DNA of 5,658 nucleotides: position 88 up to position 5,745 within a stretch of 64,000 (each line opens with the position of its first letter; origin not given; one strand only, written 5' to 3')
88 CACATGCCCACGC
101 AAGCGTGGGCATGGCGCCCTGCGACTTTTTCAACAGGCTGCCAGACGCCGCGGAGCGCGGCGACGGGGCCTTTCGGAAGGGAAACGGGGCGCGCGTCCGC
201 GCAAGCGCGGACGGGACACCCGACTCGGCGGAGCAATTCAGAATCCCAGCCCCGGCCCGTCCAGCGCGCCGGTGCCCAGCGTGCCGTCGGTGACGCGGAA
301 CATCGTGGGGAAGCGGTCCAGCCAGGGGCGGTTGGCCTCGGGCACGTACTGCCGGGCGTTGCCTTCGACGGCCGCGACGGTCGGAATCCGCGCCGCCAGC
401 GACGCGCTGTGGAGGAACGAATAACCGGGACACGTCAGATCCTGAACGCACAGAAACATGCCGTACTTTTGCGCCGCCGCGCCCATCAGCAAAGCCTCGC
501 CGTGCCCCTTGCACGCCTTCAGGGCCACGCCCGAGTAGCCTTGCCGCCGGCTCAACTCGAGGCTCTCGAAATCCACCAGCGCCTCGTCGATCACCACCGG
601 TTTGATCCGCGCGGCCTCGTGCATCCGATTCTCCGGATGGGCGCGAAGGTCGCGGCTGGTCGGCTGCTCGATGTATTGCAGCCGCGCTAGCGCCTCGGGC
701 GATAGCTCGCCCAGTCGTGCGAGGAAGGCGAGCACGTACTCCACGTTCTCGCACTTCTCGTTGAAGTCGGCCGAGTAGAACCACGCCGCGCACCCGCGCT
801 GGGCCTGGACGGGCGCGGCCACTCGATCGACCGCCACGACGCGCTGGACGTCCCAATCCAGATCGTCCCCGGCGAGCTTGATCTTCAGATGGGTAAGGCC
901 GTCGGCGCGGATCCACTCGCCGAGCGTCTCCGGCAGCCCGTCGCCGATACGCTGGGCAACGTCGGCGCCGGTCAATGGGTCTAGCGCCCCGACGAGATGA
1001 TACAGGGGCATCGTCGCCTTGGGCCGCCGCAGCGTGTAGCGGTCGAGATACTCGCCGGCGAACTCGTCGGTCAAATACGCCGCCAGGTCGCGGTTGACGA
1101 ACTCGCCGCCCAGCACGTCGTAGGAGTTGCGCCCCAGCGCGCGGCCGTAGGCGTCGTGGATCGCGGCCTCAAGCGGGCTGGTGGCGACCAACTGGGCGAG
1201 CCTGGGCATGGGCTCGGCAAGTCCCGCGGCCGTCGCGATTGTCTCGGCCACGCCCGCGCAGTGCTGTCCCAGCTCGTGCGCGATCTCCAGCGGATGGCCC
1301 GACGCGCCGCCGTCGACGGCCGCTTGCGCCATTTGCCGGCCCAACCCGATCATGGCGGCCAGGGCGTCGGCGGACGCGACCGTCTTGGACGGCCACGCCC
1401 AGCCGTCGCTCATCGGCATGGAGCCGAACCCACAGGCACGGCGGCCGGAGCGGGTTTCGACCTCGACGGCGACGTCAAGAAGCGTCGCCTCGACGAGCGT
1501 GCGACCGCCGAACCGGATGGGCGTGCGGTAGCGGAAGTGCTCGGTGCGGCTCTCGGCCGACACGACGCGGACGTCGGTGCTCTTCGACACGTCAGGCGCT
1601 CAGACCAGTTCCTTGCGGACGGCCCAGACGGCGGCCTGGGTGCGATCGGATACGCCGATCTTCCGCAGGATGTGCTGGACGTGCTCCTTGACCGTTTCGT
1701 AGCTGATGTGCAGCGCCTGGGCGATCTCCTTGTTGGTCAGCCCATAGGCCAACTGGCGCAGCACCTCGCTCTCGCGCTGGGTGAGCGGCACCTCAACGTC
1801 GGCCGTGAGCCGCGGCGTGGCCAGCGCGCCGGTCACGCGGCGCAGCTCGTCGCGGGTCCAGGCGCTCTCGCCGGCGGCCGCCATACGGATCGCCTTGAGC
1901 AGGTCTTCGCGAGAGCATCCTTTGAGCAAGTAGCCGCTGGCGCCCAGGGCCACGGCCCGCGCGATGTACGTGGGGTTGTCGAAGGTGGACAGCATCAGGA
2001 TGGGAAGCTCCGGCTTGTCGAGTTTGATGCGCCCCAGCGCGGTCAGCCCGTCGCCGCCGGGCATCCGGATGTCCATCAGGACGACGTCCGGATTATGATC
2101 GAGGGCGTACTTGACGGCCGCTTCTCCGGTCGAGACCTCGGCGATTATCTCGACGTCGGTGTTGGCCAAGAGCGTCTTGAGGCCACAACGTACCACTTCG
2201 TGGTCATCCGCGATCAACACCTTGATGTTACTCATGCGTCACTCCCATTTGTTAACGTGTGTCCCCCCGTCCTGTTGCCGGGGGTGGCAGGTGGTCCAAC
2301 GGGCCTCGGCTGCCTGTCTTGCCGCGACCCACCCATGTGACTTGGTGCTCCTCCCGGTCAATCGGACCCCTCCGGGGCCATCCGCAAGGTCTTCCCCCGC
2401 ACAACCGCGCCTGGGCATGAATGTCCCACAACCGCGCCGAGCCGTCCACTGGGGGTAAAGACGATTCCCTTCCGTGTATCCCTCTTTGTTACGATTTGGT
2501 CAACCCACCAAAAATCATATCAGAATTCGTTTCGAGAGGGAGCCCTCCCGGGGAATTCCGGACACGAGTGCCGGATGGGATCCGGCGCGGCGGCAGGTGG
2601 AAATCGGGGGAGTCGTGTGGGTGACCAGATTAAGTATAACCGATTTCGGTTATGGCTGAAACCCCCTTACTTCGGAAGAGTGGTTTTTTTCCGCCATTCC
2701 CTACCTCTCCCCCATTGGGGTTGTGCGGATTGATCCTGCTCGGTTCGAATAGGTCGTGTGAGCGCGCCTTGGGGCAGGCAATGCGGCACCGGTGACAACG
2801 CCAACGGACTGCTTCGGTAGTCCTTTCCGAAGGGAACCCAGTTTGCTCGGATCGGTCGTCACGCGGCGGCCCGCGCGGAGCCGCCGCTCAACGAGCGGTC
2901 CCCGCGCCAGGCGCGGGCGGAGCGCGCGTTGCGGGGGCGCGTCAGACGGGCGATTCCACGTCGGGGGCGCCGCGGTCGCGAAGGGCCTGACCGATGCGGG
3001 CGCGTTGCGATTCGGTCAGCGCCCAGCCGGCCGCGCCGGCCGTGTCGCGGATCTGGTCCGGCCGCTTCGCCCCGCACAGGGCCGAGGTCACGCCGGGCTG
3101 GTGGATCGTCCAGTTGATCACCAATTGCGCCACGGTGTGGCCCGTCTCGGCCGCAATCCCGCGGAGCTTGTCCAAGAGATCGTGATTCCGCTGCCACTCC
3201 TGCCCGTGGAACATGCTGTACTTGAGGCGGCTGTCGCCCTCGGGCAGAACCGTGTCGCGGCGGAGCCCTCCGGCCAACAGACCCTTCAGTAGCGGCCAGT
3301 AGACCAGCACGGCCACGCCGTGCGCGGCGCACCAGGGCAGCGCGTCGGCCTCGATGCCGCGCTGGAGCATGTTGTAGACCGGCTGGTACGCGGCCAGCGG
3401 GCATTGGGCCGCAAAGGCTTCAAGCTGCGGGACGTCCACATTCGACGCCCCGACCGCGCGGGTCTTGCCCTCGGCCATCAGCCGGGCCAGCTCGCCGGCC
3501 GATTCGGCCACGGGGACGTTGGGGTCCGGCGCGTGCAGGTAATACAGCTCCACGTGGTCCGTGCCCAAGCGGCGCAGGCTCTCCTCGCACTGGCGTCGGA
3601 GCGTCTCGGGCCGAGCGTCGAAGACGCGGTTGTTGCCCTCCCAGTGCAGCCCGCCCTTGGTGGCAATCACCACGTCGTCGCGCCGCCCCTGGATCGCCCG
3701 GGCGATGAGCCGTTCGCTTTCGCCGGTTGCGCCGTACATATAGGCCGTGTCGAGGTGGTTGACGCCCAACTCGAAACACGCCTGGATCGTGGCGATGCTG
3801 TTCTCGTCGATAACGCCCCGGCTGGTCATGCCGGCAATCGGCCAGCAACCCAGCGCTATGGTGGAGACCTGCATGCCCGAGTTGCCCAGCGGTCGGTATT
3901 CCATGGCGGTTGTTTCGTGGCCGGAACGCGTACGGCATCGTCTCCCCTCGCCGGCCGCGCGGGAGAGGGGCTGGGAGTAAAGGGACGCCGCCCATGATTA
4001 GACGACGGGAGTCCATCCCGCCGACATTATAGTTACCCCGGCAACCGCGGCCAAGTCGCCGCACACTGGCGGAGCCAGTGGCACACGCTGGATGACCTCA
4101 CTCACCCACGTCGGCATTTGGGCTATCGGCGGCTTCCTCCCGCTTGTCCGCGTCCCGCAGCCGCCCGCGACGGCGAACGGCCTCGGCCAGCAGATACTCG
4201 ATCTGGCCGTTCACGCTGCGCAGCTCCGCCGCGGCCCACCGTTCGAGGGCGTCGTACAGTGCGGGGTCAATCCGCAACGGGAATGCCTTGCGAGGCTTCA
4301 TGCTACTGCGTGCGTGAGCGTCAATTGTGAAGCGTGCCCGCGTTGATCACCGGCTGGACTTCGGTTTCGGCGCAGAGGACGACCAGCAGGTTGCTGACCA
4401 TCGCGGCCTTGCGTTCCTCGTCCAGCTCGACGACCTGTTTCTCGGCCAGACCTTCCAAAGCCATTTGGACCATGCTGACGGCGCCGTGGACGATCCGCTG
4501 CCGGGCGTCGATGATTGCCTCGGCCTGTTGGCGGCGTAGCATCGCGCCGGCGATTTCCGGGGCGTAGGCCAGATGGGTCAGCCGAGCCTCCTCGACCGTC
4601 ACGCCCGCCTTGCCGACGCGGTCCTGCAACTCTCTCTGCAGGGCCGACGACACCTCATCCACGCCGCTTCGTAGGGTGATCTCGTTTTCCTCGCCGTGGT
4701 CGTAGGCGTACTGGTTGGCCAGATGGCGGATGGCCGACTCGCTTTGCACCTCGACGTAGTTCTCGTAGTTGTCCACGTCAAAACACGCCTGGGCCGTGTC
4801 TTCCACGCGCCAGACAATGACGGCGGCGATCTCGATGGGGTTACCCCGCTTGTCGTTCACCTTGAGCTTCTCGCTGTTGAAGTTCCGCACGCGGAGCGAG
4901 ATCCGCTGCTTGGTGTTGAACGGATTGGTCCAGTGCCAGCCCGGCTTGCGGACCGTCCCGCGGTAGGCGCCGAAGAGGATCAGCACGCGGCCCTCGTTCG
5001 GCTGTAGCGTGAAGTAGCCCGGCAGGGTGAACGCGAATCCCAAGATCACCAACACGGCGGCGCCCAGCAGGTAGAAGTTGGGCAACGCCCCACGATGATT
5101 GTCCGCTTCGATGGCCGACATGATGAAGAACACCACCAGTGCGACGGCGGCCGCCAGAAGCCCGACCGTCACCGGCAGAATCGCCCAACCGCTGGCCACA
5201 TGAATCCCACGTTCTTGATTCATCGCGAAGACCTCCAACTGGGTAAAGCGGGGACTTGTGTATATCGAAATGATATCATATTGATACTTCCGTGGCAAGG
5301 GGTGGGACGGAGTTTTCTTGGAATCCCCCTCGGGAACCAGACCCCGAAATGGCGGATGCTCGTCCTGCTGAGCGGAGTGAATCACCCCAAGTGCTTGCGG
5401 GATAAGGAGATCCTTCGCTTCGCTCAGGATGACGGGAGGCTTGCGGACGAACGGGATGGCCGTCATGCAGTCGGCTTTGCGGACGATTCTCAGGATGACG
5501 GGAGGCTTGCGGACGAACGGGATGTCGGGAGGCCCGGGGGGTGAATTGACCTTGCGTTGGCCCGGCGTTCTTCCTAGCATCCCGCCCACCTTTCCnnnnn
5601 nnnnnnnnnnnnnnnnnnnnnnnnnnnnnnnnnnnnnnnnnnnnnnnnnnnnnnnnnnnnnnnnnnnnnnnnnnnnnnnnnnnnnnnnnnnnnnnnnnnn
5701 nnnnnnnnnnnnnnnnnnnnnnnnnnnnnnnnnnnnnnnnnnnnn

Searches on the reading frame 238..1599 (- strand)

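Call 54: search_protein_families(library=pfam, proteins=[window:238-1599:-], max_evalue=0.0001)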
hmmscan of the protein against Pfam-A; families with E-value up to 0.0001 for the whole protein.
window:238-1599:- (453 aa): 1 family
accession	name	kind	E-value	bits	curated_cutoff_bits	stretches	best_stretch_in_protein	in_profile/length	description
PF13378.12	MR_MLE_C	-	4.2e-12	46.7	29.4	1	227-453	7-213/219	Enolase C-terminal domain-like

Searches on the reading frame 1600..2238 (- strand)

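Call 54: search_protein_families(library=pfam, proteins=[window:1600-2238:-], max_evalue=0.0001)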
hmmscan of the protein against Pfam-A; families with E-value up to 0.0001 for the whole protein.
window:1600-2238:- (212 aa): 4 families
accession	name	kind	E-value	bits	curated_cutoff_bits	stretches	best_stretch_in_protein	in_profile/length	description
PF00072.30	Response_reg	-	1.8e-28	99.3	30.2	1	7-118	1-111/111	Response regulator receiver domain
PF00196.25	GerE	-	2.7e-21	75.4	23.5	1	151-206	2-57/57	Bacterial regulatory proteins, luxR family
PF08281.18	Sigma70_r4_2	-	7.4e-06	26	25.7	1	152-194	11-54/54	Sigma-70, region 4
PF04545.22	Sigma70_r4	-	2.7e-05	24.1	24.1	1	152-194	5-48/50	Sigma-70, region 4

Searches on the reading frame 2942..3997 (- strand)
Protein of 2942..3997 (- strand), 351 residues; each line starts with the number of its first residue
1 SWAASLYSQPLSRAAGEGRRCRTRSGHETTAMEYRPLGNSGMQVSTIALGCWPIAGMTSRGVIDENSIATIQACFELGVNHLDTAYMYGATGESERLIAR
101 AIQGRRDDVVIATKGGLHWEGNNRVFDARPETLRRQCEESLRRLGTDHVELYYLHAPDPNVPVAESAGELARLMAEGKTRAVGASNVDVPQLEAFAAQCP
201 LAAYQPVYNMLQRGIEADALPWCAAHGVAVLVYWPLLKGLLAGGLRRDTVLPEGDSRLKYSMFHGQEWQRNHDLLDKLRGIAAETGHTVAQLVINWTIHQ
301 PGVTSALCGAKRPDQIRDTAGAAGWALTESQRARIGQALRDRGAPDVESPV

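Call 54: search_protein_families(library=pfam, proteins=[window:2942-3997:-], max_evalue=0.0001)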
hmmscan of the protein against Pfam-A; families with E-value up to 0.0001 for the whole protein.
window:2942-3997:- (351 aa): 1 family
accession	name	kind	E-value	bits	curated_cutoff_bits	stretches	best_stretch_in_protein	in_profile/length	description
PF00248.27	Aldo_ket_red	-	2.1e-62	211.3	24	1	47-337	2-288/291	Aldo/keto reductase family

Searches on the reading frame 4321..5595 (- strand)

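Call 54: search_protein_families(library=pfam, proteins=[window:4321-5595:-], max_evalue=0.0001)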
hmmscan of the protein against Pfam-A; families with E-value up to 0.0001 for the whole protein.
window:4321-5595:- (424 aa): 1 family
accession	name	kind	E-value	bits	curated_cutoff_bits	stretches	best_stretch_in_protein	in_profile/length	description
PF01145.31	Band_7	-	3.4e-29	102.6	23.6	1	200-367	4-170/176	SPFH domain / Band 7 family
